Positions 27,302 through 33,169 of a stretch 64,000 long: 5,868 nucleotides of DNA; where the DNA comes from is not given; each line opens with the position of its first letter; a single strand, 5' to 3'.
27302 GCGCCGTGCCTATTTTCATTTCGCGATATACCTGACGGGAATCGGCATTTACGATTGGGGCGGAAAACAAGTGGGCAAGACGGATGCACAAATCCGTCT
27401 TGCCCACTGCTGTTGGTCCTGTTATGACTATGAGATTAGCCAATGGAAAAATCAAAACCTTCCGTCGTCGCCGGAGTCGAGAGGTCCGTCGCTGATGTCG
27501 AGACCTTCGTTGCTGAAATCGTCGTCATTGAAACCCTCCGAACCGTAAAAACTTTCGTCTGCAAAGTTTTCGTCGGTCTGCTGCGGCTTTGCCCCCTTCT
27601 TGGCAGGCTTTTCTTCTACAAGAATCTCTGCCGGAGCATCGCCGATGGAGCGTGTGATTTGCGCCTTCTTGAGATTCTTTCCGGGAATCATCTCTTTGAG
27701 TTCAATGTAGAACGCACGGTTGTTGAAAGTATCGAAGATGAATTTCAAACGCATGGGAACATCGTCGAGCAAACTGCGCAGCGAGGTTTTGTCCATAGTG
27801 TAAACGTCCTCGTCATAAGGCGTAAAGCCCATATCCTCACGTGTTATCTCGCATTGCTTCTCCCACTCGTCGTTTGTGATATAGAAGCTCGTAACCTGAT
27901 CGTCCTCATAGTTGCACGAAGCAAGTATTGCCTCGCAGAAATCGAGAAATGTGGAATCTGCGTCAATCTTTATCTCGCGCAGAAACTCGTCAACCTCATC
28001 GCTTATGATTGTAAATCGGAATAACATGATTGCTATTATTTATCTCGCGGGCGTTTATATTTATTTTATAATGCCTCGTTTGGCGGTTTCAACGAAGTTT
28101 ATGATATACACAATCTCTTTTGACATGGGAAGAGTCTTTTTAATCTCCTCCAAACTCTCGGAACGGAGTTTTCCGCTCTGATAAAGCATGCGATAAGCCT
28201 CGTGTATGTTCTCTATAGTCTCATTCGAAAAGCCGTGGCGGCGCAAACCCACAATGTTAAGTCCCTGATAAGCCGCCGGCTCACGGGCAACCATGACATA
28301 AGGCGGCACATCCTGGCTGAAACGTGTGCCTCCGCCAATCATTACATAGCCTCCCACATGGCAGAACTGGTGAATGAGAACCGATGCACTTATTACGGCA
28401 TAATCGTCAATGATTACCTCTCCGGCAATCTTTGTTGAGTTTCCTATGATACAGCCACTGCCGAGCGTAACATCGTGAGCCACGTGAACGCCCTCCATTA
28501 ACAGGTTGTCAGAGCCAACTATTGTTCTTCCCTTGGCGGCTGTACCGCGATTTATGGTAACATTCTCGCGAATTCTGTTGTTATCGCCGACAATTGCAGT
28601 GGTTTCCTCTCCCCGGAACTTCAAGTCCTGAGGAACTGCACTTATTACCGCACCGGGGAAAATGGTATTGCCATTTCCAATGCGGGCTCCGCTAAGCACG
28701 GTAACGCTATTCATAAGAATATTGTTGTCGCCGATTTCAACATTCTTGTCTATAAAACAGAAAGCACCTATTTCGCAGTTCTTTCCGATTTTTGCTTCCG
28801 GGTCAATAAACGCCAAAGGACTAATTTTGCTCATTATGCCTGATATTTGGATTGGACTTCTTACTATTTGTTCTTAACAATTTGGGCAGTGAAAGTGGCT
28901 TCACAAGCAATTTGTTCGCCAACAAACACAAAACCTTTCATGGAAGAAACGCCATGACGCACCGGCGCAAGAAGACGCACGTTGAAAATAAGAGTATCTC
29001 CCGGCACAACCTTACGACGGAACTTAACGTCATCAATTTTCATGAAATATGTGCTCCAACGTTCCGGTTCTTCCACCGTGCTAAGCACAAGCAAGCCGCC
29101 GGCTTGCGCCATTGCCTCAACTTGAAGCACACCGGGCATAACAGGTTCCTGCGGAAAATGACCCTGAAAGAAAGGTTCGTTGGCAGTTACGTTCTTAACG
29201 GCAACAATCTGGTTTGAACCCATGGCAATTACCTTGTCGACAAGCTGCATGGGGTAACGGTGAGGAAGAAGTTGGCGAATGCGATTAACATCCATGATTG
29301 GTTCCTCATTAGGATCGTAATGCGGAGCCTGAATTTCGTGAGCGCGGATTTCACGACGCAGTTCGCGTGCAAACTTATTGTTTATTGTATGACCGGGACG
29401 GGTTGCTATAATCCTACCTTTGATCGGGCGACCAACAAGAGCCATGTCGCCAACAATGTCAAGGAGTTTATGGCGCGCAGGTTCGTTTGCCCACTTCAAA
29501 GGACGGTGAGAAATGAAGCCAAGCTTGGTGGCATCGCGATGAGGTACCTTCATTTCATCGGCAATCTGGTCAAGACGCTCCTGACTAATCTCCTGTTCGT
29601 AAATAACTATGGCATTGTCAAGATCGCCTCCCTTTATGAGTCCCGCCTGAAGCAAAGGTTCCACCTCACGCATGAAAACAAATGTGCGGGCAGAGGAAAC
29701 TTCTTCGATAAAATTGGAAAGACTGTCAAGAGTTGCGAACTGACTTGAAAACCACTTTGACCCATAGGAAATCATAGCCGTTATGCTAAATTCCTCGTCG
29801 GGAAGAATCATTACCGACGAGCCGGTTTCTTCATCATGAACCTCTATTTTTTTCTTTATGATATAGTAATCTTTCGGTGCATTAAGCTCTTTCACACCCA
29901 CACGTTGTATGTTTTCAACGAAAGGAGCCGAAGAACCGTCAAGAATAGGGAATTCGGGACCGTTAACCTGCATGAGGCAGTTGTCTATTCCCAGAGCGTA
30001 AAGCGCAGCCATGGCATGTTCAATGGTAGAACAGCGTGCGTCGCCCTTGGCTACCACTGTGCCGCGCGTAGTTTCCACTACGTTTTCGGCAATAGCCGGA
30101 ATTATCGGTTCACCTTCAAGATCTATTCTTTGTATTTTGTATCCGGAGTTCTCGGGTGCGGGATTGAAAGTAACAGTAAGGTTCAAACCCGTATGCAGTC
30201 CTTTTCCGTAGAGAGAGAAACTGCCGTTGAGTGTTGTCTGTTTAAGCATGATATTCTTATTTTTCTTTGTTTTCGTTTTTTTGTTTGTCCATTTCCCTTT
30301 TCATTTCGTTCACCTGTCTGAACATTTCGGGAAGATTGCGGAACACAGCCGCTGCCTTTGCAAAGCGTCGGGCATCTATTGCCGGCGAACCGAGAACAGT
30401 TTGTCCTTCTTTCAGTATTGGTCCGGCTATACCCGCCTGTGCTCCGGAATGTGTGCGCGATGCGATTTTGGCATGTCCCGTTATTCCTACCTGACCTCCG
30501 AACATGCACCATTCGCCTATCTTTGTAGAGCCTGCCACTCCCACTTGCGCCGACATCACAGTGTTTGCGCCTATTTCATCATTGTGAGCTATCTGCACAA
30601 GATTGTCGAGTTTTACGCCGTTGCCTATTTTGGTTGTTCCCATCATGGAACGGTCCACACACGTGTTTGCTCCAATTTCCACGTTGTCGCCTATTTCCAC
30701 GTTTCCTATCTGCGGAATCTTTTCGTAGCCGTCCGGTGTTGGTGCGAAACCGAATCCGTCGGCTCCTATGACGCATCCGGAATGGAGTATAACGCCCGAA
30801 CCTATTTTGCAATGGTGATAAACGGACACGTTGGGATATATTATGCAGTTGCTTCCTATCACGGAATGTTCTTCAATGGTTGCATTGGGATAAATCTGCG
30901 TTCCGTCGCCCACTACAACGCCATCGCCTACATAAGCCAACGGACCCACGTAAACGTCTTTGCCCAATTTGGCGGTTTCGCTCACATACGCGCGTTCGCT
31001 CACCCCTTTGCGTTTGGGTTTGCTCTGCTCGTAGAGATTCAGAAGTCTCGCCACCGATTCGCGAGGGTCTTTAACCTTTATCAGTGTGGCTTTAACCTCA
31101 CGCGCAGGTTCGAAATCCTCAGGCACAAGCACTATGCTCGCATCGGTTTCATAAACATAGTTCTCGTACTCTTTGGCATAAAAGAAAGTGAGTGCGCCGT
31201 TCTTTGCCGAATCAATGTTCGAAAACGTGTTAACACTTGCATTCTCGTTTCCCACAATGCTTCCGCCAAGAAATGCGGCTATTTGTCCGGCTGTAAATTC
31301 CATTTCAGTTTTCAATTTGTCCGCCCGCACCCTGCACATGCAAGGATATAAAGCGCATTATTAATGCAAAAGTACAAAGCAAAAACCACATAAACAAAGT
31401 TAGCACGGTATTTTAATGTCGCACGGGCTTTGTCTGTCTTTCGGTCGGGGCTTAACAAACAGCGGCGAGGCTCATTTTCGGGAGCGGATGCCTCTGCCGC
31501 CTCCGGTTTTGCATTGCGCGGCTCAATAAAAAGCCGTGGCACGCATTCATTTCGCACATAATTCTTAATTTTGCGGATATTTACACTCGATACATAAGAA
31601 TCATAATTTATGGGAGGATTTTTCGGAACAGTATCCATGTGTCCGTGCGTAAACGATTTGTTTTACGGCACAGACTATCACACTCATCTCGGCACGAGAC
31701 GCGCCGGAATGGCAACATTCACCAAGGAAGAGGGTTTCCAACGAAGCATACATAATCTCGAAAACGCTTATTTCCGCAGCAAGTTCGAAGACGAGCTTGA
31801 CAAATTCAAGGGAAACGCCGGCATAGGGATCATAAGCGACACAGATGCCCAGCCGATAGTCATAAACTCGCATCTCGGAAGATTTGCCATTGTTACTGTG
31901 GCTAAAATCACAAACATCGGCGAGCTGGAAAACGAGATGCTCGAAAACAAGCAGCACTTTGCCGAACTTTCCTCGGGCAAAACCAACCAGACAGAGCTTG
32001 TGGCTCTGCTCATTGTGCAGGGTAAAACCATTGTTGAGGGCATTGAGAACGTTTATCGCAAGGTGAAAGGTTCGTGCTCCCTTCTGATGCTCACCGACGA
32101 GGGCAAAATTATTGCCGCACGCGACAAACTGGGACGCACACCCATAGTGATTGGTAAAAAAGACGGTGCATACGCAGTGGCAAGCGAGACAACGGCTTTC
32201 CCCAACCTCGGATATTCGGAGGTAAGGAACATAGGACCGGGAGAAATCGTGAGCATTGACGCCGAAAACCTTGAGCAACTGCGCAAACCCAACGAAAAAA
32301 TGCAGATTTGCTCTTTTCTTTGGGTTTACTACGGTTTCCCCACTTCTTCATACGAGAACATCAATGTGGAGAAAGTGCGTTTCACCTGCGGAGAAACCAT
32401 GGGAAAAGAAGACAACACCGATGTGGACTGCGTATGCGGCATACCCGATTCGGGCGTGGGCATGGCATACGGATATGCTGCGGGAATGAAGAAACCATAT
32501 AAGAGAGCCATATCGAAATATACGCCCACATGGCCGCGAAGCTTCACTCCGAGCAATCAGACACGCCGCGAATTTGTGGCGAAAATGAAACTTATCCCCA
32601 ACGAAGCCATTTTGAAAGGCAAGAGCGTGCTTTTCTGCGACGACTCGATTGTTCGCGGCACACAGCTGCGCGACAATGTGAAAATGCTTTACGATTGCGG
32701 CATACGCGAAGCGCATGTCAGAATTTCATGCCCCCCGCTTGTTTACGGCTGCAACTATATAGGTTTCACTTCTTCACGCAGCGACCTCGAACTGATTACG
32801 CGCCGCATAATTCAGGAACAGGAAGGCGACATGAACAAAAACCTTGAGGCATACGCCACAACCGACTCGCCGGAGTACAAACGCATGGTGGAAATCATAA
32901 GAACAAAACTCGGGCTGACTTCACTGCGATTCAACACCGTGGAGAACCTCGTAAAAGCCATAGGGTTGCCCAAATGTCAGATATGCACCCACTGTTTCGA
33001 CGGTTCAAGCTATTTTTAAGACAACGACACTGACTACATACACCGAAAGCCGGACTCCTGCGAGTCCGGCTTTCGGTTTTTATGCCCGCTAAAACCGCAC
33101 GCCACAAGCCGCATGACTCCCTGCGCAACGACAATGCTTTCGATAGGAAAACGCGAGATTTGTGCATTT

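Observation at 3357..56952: Twelve copies of an unnamed composite palindromic intergenic element (MITE/REP/Correia-like), about one per 5 kb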

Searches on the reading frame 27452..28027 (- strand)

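Call 39: search_protein_families(library=pfam, proteins=[window:27452-28027:-], max_evalue=0.00001)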
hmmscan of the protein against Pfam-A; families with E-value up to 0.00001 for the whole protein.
window:27452-28027:- (191 aa): 1 family
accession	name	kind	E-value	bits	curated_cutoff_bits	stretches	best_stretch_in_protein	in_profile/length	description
PF07929.16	PRiA4_ORF3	-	1.1e-08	35.5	26.6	1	10-134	11-130/173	Plasmid pRiA4b ORF-3-like protein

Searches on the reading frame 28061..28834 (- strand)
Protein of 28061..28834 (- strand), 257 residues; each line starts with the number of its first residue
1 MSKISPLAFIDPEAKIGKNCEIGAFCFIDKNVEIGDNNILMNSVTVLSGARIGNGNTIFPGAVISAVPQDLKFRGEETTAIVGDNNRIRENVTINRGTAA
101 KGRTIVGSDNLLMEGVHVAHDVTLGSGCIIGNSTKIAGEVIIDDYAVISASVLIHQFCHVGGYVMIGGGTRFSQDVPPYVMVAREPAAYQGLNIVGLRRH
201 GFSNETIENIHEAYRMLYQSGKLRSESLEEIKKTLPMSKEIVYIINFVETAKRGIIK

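Call 59: search_protein_families(library=pfam, proteins=[window:28061-28834:-], max_evalue=0.00001)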
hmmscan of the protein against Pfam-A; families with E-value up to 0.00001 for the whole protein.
window:28061-28834:- (257 aa): 4 families
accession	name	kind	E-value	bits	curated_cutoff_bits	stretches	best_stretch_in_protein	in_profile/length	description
PF13720.11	Acetyltransf_11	-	8.1e-30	103.5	24.5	1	175-256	1-82/82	Udp N-acetylglucosamine O-acyltransferase; Domain 2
PF00132.30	Hexapep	-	9.4e-27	92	27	2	104-138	2-36/36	Bacterial transferase hexapeptide (six repeats)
PF25084.1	LbH_EIF2B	-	3.6e-12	46.7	54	0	12-66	43-95/105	EIF2B subunit epsilon LbH domain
PF25087.1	GMPPB_C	-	4.2e-06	26.9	39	0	9-57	6-53/110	GMPPB C-terminal domain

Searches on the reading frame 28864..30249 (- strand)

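Call 59: search_protein_families(library=pfam, proteins=[window:28864-30249:-], max_evalue=0.00001)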
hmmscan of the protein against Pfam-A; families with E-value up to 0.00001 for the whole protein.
window:28864-30249:- (461 aa): 2 families
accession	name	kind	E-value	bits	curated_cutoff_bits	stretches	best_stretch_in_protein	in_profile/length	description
PF03331.19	LpxC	-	3.7e-85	286.1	27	1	4-297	1-266/268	UDP-3-O-acyl N-acetylglycosamine deacetylase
PF07977.19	FabA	-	6.1e-31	107.3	23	1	328-451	1-137/138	FabA-like domain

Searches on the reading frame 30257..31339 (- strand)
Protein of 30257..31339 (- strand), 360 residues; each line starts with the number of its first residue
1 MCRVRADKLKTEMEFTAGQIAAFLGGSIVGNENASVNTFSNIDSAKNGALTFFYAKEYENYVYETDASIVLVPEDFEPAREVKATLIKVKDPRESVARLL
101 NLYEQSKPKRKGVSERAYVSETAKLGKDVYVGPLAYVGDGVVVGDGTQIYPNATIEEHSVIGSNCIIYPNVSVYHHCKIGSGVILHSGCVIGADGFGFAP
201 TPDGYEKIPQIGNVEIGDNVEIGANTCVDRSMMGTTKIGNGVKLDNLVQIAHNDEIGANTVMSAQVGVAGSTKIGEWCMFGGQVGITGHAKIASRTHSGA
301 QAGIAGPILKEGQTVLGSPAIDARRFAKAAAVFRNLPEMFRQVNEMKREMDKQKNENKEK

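Call 59: search_protein_families(library=pfam, proteins=[window:30257-31339:-], max_evalue=0.00001)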
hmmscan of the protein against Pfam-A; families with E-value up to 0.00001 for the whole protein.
window:30257-31339:- (360 aa): 4 families
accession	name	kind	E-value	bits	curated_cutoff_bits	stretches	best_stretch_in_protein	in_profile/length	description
PF00132.30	Hexapep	-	3.5e-30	102.8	27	2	158-192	1-35/36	Bacterial transferase hexapeptide (six repeats)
PF04613.19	LpxD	-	5e-18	65.1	30.8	1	34-102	2-70/70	UDP-3-O-[3-hydroxymyristoyl] glucosamine N-acyltransferase, LpxD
PF25084.1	LbH_EIF2B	-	1e-11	45.2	54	1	127-191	8-70/105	EIF2B subunit epsilon LbH domain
PF14602.12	Hexapep_2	-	7.5e-09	35.6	27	0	154-185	3-32/34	Hexapeptide repeat of succinyl-transferase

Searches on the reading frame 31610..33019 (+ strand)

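Call 59: search_protein_families(library=pfam, proteins=[window:31610-33019:+], max_evalue=0.00001)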
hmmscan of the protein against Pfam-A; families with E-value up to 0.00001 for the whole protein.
window:31610-33019:+ (469 aa): 1 family
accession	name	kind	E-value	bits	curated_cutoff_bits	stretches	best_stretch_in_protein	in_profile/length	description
PF13537.11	GATase_7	-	2.2e-12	47.5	25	1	75-197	8-121/123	Glutamine amidotransferase domain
